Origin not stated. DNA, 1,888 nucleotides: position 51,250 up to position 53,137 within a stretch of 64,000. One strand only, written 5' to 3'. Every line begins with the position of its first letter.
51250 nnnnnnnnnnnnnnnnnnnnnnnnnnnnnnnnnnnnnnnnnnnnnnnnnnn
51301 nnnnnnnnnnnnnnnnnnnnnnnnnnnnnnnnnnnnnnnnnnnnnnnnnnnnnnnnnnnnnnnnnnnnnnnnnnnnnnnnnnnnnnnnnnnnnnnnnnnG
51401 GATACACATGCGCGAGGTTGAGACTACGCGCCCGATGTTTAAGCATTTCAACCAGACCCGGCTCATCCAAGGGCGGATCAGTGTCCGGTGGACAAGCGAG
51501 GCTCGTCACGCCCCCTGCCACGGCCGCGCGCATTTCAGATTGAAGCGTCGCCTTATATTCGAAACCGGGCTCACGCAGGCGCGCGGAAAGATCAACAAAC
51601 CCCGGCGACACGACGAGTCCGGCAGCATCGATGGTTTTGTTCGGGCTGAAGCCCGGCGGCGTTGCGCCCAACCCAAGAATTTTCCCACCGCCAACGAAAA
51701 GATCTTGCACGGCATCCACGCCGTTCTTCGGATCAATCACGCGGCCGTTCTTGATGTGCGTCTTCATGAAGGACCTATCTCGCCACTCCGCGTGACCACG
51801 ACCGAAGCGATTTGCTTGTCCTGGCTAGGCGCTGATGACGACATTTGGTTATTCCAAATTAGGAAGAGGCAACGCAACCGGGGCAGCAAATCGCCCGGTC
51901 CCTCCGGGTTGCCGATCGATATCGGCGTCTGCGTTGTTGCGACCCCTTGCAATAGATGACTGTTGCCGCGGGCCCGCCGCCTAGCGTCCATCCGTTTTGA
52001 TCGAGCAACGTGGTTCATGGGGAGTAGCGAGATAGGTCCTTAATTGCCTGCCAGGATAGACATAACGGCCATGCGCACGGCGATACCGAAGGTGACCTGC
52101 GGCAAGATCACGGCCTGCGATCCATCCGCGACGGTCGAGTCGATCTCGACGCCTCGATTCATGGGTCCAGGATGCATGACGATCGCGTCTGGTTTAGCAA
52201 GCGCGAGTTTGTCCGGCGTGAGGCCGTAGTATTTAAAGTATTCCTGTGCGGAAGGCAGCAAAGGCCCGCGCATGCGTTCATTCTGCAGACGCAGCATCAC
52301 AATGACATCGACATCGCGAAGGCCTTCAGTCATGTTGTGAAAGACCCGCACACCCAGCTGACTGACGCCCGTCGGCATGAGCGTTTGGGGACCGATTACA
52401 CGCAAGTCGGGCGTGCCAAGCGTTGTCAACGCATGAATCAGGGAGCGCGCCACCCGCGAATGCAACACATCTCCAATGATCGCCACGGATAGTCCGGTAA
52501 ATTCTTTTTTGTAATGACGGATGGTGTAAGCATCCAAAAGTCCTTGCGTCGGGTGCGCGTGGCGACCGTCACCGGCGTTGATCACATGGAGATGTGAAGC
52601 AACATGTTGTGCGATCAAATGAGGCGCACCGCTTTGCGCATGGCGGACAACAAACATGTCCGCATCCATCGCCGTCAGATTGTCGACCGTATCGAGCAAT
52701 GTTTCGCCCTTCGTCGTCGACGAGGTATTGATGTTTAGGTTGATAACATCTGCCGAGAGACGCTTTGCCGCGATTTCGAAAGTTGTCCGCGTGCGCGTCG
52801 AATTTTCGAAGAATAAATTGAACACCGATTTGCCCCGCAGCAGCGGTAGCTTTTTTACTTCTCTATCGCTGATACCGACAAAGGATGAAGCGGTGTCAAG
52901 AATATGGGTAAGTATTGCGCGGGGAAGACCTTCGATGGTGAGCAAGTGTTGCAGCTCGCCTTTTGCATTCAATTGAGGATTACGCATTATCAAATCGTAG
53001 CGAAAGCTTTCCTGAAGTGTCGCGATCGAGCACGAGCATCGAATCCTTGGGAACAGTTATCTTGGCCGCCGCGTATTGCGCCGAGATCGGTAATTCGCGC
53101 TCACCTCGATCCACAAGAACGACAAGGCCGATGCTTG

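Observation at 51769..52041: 273-bp highly structured element bounded by inverted repeats, wedged exactly between the pyrB stop and the pyrC' start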

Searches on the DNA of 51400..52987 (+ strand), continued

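Call 88: search_with_rna_model(model_id=R1, source=L106, max_evalue=10, filters=off)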
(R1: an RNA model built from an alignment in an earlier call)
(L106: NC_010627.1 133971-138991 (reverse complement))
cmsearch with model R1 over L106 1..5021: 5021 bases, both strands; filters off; matches with E-value up to 10: 39.
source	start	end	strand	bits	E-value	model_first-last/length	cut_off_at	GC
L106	2155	2191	-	3.8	0.28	1-290/290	no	0.51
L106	3128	3220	+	2.8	0.62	1-290/290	no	0.53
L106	2346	2357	-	1.7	1.4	173-184/290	no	0.75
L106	4823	4912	-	1.6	1.5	1-290/290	no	0.64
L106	2105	2119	-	1.2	2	212-226/290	no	0.8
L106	3566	3577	-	0.9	2.4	196-207/290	no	0.58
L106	3333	3376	+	0.7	2.9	1-290/290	no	0.55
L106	2996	3065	-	0.6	3.1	1-290/290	no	0.51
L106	2701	2720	+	0.3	3.8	132-151/290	no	0.65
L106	2365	2392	-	0.3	3.9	1-290/290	no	0.39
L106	4416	4436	-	0.3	4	1-290/290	no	0.38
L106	2144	2175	+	0.1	4.5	1-290/290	no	0.56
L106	465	538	+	0.1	4.5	1-290/290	no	0.66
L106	4045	4082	-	0.1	4.7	1-290/290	no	0.53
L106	454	494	-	0.1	4.7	1-290/290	no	0.63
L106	2943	2972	-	0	5.1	1-290/290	no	0.53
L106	1874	1913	-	-0.1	5.2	1-290/290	no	0.32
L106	4328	4373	-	-0.2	5.6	72-120/290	no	0.39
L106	929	941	+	-0.2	5.7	138-150/290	no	0.69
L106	1452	1492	-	-0.2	5.8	1-290/290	no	0.44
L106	72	135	-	-0.3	6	1-290/290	no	0.66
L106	1337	1410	-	-0.4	6.4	1-290/290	no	0.51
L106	1835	1899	+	-0.4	6.5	1-290/290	no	0.38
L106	2556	2593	+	-0.4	6.9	156-248/290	no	0.61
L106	3637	3664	+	-0.5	6.9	1-290/290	no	0.46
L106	21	39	+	-0.5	7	131-151/290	no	0.63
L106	2776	2814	+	-0.5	7.1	1-290/290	no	0.46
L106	2651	2698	-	-0.5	7.3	1-290/290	no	0.46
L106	2618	2638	-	-0.5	7.3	191-211/290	no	0.38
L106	3136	3163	-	-0.6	7.4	1-290/290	no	0.5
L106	4304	4327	-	-0.6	7.8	128-151/290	no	0.54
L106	1073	1184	-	-0.6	7.9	1-290/290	no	0.63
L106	1139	1196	+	-0.7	8.3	1-290/290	no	0.59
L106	4144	4156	-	-0.7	8.4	89-101/290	no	0.31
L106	4620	4663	+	-0.8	8.7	73-117/290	no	0.59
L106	3620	3635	+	-0.8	9.2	1-290/290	no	0.38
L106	3457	3505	+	-0.8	9.2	1-290/290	no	0.57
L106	3308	3317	-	-0.9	9.5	174-183/290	no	0.8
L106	4565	4598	-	-0.9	9.7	1-290/290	no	0.41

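Call 91: search_rna_families(sources=[L094, L029], threshold=evalue, max_evalue=1)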
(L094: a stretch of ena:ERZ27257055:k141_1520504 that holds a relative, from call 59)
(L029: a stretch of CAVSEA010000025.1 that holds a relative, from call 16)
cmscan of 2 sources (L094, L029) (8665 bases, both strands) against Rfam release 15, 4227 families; matches with E-value up to 1: 0.
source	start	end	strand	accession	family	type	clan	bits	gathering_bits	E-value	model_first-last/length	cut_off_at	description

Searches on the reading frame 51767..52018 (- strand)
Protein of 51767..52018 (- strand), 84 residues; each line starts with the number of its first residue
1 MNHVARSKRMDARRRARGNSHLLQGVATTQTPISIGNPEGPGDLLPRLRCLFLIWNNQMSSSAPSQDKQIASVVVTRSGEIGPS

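Call 23: find_homologous_proteins(query=window:51767-52018:-, max_evalue=0.01)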
Query seq(84 aa): 1 candidates shared short words with the query, none scored E <= 0.01.

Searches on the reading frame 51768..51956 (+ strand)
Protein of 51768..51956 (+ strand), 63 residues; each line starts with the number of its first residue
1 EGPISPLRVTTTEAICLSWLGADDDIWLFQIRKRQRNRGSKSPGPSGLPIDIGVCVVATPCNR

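Call 56: search_protein_representatives(protein=window:51768-51956:+)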
Query: 63 residues. Proteins with E-value up to 0.001 (for the whole library): 2; up to 1e-10: 1; up to 1e-30: 0. The best 2 are listed.
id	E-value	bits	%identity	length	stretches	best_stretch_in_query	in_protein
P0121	1.7e-15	72.3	72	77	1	18-63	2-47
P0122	1.3e-07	47.3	41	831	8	22-43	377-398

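Call 58: find_homologous_proteins(query=P0121, max_evalue=0.01)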
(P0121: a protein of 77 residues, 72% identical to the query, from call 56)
Query P0121 (77 aa): 1 proteins with E <= 0.01 among 2 candidates.
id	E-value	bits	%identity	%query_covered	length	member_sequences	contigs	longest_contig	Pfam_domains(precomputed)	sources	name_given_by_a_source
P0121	1.7e-45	170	100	100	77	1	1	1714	-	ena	-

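Call 59: find_encoding_contigs(protein=P0121, flank=10000, max_places=10)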
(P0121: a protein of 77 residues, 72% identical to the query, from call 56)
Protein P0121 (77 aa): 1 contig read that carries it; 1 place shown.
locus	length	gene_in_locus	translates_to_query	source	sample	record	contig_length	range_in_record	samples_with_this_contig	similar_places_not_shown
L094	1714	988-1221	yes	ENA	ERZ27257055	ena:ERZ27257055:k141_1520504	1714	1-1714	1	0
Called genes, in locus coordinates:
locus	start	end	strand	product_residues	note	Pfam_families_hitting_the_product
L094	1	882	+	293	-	?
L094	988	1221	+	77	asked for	-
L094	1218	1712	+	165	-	?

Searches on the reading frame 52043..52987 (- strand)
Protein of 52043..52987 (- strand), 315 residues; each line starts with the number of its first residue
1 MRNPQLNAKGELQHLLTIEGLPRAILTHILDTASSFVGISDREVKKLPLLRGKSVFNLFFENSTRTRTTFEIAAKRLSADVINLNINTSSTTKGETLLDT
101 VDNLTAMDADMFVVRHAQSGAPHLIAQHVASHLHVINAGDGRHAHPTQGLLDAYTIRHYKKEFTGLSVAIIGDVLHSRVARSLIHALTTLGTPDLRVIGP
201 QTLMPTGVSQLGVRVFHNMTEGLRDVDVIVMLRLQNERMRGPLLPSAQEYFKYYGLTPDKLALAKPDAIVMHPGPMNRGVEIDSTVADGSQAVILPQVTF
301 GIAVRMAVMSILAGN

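Call 16: find_related_loci(query=window:52043-52987:-, collection=genome_contigs, flank=3000)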
Query seq(315 aa) (315 aa) in genome_contigs; peptide patterns used: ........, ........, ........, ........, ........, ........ (x = any residue, [..] = any of these).
600 stretches matched a pattern (row limit reached: there are more); 596 encode a relative of the query (tblastn E <= 1e-3); the best 80 are kept; 80 distinct loci.
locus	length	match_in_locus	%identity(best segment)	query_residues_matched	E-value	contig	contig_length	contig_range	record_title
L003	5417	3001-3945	85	1-315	0e+0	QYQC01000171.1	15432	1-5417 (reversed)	MAG: Betaproteobacteria bacterium isolate PowLak16_MAG12 c_000000043137, whole genome shotgun sequence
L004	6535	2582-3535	82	1-314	4e-178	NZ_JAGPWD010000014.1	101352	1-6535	Massilia sp. ZL223 Massilia_ZL223_S140_Assembly_contig_14, whole genome shotgun sequence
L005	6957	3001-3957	81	1-315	1e-177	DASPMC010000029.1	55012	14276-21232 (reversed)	MAG TPA_asm: Noviherbaspirillum sp. isolate SMAG_U12082 k141_99422, whole genome shotgun sequence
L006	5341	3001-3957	81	1-315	1e-178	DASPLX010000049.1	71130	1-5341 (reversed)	MAG TPA_asm: Paucimonas sp. isolate SMAG_U12076 k141_82492, whole genome shotgun sequence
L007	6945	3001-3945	83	1-315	3e-177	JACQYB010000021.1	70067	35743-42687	MAG: Betaproteobacteria bacterium isolate NC_groundwater_1530_Pr4_S-0.65um_68_11 SR1-18-Sp65_coassembly_scaffold_7836, w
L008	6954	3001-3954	81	1-314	1e-175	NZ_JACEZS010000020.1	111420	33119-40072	Rugamonas fusca strain FT3S NODE_20_length_111420_cov_33.087436_20, whole genome shotgun sequence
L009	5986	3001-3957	80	1-315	5e-176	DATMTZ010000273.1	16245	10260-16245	MAG TPA_asm: Oxalicibacterium sp. isolate SMAG_U13027 k141_340943, whole genome shotgun sequence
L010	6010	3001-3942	82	1-314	1e-175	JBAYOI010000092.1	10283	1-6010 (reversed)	MAG: Pigmentiphaga sp. isolate SO_2016_LW2_11 scaffold13962_LW138R_2016, whole genome shotgun sequence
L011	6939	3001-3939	81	3-315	5e-174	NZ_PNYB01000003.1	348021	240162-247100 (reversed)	Trinickia soli strain GP25-8 NODE_3_length_348021_cov_23.7635_ID_2213, whole genome shotgun sequence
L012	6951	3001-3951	81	3-315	7e-174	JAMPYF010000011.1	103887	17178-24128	MAG: Sulfuritalea sp. isolate R2F_R2FSRR_metabat.66 R2F_C91, whole genome shotgun sequence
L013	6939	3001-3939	81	2-314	4e-173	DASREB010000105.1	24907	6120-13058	MAG TPA_asm: Burkholderiales bacterium isolate SMAG_U9995 k141_876702, whole genome shotgun sequence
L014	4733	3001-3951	80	1-313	3e-175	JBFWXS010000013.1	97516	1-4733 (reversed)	MAG: Burkholderiaceae bacterium isolate CA_2019_TPBS_146 NODE_1830_length_97516_cov_14.994003_TPBS, whole genome shotgun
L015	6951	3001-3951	80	3-315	7e-173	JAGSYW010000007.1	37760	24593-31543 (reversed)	MAG: Burkholderiaceae bacterium isolate CTSoil_108 scaffold_242, whole genome shotgun sequence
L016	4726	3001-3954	80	1-314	9e-175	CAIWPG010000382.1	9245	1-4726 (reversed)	MAG: uncultured Oxalobacteraceae bacterium isolate B12_bin-2784 genome assembly, contig: bin-2784:382/384, whole genome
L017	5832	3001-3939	80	3-315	5e-173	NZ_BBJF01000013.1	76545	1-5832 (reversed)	Paraburkholderia ginsengisoli NBRC 100965, whole genome shotgun sequence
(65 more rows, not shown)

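Call 69: find_encoding_contigs(protein=window:52043-52987:-, flank=3000, max_places=10)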
Protein seq(315 aa) (315 aa): 2 contigs read that carry it; 2 places shown.
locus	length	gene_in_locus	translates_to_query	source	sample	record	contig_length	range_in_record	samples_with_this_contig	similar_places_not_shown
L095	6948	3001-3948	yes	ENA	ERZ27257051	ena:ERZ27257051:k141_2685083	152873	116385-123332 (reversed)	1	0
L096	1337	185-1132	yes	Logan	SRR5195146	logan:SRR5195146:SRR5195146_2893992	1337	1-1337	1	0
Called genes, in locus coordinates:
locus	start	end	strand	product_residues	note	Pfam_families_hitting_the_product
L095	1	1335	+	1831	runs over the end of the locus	PF27543:FimL_C, PF26379:FimL_2nd, PF27543:FimL_C, PF01627:Hpt, PF02518:HATPase_c, PF01584:CheW, PF00072:Response_reg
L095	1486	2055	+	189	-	PF02622:DUF179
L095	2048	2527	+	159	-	PF03652:RuvX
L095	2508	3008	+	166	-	PF00156:Pribosyltran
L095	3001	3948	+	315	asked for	PF02729:OTCace_N, PF00185:OTCace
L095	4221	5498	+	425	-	PF01979:Amidohydro_1, PF12890:DHOase, PF07969:Amidohydro_3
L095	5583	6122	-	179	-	PF02325:CCB3_YggT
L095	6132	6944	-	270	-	PF03807:F420_oxidored, PF14748:P5CR_dimer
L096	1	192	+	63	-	?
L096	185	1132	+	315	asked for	PF02729:OTCace_N, PF00185:OTCace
